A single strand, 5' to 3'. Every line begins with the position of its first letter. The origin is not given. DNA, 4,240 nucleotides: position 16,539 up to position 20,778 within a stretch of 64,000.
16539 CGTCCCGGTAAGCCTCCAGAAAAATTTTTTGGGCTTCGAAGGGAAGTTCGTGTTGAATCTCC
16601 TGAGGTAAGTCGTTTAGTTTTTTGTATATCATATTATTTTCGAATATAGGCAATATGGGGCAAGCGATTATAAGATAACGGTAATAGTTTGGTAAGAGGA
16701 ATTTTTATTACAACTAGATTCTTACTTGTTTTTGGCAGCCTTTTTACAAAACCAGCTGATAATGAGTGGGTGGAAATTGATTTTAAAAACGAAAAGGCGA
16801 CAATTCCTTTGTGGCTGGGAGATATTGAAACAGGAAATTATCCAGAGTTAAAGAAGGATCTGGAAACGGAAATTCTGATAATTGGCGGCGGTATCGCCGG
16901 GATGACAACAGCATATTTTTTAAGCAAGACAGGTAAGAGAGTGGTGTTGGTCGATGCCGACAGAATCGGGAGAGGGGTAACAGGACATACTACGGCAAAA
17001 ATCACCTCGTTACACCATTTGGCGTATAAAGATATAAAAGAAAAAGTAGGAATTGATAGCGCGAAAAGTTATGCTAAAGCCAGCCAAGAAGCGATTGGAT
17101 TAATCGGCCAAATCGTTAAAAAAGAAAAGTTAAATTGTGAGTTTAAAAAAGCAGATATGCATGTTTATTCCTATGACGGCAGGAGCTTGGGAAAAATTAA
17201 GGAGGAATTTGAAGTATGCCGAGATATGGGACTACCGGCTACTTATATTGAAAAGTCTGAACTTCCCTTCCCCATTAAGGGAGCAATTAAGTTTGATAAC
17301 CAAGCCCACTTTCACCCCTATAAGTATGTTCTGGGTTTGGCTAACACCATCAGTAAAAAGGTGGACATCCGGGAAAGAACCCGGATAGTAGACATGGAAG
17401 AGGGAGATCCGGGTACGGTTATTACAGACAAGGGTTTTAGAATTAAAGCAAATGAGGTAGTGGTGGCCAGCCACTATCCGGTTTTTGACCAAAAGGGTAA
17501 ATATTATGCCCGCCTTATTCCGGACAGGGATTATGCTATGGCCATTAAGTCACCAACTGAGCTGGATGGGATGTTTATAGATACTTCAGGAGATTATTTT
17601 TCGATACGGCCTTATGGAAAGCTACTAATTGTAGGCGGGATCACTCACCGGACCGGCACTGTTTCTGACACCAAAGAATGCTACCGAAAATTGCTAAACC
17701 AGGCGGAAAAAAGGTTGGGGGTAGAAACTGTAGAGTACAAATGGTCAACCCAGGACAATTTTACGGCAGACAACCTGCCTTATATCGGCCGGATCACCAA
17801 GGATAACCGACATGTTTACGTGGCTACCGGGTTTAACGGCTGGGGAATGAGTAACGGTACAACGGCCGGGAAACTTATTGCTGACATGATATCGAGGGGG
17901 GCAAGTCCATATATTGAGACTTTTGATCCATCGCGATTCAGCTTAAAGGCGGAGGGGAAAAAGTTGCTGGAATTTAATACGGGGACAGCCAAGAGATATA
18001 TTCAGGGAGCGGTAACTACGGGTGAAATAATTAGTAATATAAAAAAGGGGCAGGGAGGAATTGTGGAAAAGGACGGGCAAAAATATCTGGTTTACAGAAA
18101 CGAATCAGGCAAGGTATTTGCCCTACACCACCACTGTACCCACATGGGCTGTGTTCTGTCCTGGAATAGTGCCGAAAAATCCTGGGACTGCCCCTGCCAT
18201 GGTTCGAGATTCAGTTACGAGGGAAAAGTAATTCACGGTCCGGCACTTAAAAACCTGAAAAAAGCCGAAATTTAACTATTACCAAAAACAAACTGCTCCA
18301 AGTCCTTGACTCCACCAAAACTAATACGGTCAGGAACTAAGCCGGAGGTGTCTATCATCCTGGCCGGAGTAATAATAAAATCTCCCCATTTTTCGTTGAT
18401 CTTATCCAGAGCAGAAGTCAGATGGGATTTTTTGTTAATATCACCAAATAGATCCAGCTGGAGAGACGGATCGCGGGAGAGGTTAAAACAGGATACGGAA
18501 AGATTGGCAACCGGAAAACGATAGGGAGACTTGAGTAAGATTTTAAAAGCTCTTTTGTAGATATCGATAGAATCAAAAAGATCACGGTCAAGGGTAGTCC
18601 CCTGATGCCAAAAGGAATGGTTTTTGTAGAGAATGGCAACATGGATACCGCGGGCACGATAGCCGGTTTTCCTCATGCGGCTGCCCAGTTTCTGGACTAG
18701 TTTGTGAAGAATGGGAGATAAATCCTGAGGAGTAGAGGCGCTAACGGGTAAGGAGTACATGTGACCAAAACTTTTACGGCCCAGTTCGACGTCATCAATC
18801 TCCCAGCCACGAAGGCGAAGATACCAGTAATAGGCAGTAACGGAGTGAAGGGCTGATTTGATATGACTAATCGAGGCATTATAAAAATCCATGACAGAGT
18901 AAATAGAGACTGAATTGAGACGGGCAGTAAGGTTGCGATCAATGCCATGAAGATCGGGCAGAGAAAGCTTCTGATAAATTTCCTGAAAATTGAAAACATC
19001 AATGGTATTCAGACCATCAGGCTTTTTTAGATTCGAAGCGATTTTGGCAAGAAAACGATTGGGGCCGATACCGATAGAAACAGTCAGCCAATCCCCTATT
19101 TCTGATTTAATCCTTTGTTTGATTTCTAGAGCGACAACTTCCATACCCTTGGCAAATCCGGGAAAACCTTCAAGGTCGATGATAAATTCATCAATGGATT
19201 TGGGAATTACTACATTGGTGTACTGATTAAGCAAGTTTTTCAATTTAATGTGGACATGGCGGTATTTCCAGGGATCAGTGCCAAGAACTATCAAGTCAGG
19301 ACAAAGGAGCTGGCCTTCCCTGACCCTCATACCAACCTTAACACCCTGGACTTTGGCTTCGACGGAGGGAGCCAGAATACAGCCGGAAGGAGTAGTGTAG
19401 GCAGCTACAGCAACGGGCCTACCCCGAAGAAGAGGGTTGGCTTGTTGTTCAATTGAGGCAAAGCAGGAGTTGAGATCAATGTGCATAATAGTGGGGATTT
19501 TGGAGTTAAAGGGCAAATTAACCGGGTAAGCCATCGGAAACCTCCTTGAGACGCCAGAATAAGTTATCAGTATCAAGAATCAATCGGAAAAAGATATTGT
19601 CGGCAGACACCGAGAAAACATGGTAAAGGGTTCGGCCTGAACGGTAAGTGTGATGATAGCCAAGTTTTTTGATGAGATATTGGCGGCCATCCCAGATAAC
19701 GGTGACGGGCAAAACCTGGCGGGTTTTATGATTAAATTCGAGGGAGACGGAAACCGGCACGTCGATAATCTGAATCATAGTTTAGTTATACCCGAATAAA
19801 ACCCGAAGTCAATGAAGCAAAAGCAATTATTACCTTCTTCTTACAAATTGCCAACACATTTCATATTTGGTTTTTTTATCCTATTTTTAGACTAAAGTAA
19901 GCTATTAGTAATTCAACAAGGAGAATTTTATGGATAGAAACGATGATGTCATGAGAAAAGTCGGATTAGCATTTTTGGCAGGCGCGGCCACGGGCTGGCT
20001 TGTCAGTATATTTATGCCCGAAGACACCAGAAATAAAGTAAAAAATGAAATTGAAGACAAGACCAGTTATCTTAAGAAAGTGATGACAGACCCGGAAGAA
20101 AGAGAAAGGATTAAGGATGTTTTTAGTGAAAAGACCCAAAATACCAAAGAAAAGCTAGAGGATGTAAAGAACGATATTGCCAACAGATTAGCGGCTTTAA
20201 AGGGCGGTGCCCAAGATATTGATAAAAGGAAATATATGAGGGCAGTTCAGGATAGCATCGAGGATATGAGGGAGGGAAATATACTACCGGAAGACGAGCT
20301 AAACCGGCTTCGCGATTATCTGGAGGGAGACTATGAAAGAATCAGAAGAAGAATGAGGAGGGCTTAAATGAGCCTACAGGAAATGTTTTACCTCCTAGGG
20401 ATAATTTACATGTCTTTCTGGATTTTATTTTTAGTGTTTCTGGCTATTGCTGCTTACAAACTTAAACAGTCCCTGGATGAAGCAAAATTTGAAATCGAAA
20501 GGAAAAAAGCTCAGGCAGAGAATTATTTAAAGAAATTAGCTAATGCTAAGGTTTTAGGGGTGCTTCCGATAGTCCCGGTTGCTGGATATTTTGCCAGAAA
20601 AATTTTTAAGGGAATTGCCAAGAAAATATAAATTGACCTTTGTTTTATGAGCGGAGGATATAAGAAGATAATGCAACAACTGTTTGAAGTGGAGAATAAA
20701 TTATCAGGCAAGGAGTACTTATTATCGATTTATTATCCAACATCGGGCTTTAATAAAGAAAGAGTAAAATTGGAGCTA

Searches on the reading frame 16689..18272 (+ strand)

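Call 5: search_protein_families(library=pfam, max_evalue=1, proteins=[window:16689-18272:+])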
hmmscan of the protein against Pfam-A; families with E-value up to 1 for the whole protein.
window:16689-18272:+ (528 aa): 21 families
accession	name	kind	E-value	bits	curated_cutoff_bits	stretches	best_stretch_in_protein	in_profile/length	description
PF01266.30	DAO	-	9e-50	170.6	27.9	1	62-400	2-353/353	FAD dependent oxidoreductase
PF00355.32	Rieske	-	1.7e-15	57.1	20.3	1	449-525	9-86/88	Rieske [2Fe-2S] domain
PF13450.12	NAD_binding_8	-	1.4e-07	32.1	21.9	1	64-93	1-31/68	NAD(P)-binding Rossmann-like domain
PF07992.20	Pyr_redox_2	-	2.8e-06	27.4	26.1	1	61-260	2-106/291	Pyridine nucleotide-disulphide oxidoreductase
PF01494.25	FAD_binding_3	-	6.1e-06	26.1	22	1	59-91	1-33/349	FAD binding domain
PF00890.30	FAD_binding_2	-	1.1e-05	25.3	20.4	1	62-92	2-32/414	FAD binding domain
PF04820.20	Trp_halogenase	-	6.2e-05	22.5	21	1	62-111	2-53/458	Tryptophan halogenase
PF03486.20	HI0933_like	-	7.4e-05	22.7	50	1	61-97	2-39/244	HI0933-like protein Rossmann domain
PF12831.13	FAD_oxidored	-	0.00081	19.2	27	1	61-92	1-32/416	FAD dependent oxidoreductase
PF01946.23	Thi4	-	0.0021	17.8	26.2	1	52-91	10-50/235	Thi4 family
PF00070.33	Pyr_redox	-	0.0024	18.8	22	1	62-90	2-30/82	Pyridine nucleotide-disulphide oxidoreductase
PF01134.28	GIDA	-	0.0029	17.2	22.1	1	62-102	2-29/391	Glucose inhibited division protein A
PF13738.12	Pyr_redox_3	-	0.0066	16.2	30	1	61-92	166-197/305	Pyridine nucleotide-disulphide oxidoreductase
PF01593.30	Amino_oxidase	-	0.011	15.5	19.8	1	217-301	206-300/443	Flavin containing amine oxidoreductase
PF01262.27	AlaDh_PNT_C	-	0.013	15.4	23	1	60-91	29-60/214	Alanine dehydrogenase/PNT, C-terminal domain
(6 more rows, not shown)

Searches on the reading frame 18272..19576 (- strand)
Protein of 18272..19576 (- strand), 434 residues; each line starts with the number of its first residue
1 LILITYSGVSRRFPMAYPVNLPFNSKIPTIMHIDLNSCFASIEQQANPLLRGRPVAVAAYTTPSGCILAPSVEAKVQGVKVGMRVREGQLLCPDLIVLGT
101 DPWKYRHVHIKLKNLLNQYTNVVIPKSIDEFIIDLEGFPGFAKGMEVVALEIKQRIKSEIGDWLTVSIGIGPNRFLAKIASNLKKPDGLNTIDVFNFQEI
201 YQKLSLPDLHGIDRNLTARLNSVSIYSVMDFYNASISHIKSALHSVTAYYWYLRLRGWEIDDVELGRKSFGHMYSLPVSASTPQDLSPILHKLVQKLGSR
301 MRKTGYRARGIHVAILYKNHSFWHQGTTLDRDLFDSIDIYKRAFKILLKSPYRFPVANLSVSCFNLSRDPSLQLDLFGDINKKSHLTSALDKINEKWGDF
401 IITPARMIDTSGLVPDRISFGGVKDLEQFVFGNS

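Call 5: search_protein_families(library=pfam, max_evalue=1, proteins=[window:18272-19576:-])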
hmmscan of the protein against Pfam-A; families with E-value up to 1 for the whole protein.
window:18272-19576:- (434 aa): 3 families
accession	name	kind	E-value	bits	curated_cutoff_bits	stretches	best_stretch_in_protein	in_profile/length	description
PF00817.25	IMS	-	3.7e-35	121.4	23.2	1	33-182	1-148/148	impB/mucB/samB family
PF11799.13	IMS_C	-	1.6e-13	51.5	20.7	1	267-376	1-109/109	impB/mucB/samB family C-terminal domain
PF04455.17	Saccharop_dh_N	-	0.064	14.1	23.5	0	258-301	30-73/100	LOR/SDH bifunctional enzyme conserved region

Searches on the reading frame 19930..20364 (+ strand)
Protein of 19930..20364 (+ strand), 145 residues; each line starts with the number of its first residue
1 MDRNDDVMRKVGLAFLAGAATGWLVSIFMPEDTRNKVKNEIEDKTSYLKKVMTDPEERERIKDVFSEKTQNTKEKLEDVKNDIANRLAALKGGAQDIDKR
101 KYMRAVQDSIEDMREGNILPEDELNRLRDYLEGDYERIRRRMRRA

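Call 5: search_protein_families(library=pfam, max_evalue=1, proteins=[window:19930-20364:+])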
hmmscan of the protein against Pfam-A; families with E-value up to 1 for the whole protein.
window:19930-20364:+ (145 aa): 13 families
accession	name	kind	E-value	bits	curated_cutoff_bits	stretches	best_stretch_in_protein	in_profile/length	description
PF12732.12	YtxH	-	1.1e-05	26.2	37.5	1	13-76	2-70/71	YtxH-like protein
PF07246.16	Phlebovirus_NSM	-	0.00035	20.5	27.2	1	35-138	144-239/264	Phlebovirus nonstructural protein NS-M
PF20882.2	Sos7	-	0.0059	17.2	27.3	1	40-100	12-74/75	Kinetochore protein Sos7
PF08706.16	D5_N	-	0.012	16.4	22.4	1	45-137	52-129/145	D5 N terminal like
PF20442.3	BrxL_N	-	0.032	14.6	28.2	1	23-70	29-76/132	BREX system Lon protease-like protein BrxL N-terminal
PF16752.10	TBCC_N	-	0.042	14.6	27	1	55-114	18-75/115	Tubulin-specific chaperone C N-terminal domain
PF09304.16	Cortex-I_coil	-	0.043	14.5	60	1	72-92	3-23/107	Cortexillin coiled-coil region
PF06305.16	LapA_dom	-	0.088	13.2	28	1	13-29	25-41/64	Lipopolysaccharide assembly protein A domain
PF21523.3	ParM_N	-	0.1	13.1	27.4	1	44-95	72-125/159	Plasmid segregation protein ParM, C-terminal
PF03836.20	RasGAP_C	-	0.14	12.7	26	1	34-99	31-92/137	RasGAP C-terminus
PF05478.16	Prominin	-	0.35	9.3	34.3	1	56-115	342-400/799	Prominin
PF07295.17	DUF1451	-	0.38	11.3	26.1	1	98-142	10-54/146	Zinc-ribbon containing domain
PF03961.19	FapA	-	0.48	10.4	31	1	50-135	146-230/272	Flagellar Assembly Protein A beta solenoid domain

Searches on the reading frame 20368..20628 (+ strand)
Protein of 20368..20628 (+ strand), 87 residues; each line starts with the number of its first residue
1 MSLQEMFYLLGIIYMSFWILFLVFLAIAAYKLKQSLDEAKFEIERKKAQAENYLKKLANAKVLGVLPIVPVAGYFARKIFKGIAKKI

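Call 5: search_protein_families(library=pfam, max_evalue=1, proteins=[window:20368-20628:+])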
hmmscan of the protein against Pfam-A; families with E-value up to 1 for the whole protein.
window:20368-20628:+ (87 aa): 3 families
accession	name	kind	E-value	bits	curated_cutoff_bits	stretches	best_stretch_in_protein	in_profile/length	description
PF05620.16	TMEM208_SND2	-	0.025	14.9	22.9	1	10-49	107-146/167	SRP-independent targeting protein 2/TMEM208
PF03179.20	V-ATPase_G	-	0.064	14.3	28.6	1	30-60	29-59/105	Vacuolar (H+)-ATPase G subunit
PF12553.13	DUF3742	-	0.34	11.4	27.2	1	11-40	58-89/120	Protein of unknown function (DUF3742)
